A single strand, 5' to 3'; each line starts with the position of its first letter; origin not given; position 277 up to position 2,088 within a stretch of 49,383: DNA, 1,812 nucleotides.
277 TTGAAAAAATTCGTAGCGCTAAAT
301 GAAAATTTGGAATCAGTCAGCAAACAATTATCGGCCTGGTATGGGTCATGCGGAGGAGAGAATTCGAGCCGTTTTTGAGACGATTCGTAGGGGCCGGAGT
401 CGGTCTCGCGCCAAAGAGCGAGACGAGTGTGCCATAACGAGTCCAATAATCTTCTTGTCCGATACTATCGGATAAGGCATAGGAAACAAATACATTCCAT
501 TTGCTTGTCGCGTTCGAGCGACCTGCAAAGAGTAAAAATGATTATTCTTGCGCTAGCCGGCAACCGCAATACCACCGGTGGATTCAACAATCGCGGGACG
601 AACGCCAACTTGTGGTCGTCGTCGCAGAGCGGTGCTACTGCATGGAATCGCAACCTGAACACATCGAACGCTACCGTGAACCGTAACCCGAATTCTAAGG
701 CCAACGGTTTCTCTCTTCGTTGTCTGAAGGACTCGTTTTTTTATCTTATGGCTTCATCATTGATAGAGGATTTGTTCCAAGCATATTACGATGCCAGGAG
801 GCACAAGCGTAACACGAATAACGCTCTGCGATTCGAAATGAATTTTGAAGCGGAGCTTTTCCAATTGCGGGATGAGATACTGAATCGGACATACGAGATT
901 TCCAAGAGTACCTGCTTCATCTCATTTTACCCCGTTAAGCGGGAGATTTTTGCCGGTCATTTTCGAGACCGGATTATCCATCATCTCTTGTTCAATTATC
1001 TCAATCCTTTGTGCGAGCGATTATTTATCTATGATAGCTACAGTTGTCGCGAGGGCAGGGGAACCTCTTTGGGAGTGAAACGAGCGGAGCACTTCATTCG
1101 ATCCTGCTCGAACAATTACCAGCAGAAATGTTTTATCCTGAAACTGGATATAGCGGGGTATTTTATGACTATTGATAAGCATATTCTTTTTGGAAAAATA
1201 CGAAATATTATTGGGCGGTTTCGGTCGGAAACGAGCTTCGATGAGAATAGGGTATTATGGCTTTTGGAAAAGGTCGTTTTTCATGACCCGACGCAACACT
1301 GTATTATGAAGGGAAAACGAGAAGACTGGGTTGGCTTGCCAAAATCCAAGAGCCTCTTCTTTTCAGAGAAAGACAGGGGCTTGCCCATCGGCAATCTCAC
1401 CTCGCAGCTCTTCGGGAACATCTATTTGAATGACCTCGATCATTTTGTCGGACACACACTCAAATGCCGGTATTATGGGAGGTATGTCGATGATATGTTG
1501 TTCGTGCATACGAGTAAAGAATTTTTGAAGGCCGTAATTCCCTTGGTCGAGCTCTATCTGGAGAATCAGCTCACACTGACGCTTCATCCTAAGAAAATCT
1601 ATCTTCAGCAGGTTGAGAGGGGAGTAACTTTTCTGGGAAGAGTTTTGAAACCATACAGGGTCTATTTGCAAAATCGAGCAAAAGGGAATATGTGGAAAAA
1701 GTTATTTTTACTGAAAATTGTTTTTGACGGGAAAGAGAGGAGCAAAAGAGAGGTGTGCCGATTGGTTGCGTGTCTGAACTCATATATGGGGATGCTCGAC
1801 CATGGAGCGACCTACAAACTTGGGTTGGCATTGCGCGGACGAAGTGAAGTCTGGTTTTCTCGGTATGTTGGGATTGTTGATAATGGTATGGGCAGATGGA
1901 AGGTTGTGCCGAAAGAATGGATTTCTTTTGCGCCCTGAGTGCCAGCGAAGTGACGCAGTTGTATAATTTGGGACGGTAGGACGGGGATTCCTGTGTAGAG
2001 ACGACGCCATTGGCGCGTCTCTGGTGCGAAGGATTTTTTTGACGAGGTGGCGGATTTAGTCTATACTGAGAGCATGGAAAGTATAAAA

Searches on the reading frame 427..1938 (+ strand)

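Call 67: search_protein_families(library=pfam, proteins=[window:427-1938:+], max_evalue=0.0001)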
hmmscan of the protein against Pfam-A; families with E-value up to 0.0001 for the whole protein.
window:427-1938:+ (503 aa): 1 family
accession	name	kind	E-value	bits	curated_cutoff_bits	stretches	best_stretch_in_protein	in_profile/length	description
PF00078.32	RVT_1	-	1.3e-14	54.8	29.6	1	178-404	16-202/205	Reverse transcriptase (RNA-dependent DNA polymerase)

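Call 83: search_protein_families(library=padloc, proteins=[window:427-1938:+], max_evalue=0.00001)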
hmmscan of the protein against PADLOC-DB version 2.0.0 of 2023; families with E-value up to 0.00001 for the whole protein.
window:427-1938:+ (503 aa): 47 families (the best 25 are shown)
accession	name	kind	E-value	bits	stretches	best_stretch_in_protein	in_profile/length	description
PDLC01136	RT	-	5.2e-32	109.3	1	131-408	29-259/263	RT (reverse transcriptase)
PDLC03779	RT_UG4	-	6.8e-22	76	2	312-430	166-281/307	DRT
PDLC02063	Cas1_IIIb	-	1.9e-21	74.2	1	171-410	75-278/617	-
PDLC03754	RT_UG17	-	7.2e-19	65.9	1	129-451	33-312/429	DRT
PDLC03780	RT_UG5-nitrilase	-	2.7e-18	63.8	1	232-390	184-314/907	DRT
PDLC03778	RT_UG39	-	3.9e-17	60.4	1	125-391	85-365/541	DRT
PDLC03764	RT_UG26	-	2.4e-16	57.5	1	171-426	71-291/398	DRT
PDLC03768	Drt3a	-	4.4e-15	54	1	308-404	173-264/411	DRT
PDLC03756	RT_UG19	-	5.7e-14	50.1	1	315-398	199-279/562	DRT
PDLC03773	RT_UG34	-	7.3e-14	49.5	1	120-383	20-278/512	DRT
PDLC03785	RT_UG9_large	-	1.3e-13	48.1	1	147-390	280-497/772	DRT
PDLC03781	RT_UG5_small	-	1.9e-13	47.7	1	216-372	174-313/631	DRT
PDLC03759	RT_UG21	-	1.1e-12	45.5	1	222-384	129-257/503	DRT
PDLC03755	RT_UG18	-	1.4e-12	45.7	1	129-405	20-259/295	DRT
PDLC03745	Drt1a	-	4.7e-12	42.6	1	217-396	179-351/1176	DRT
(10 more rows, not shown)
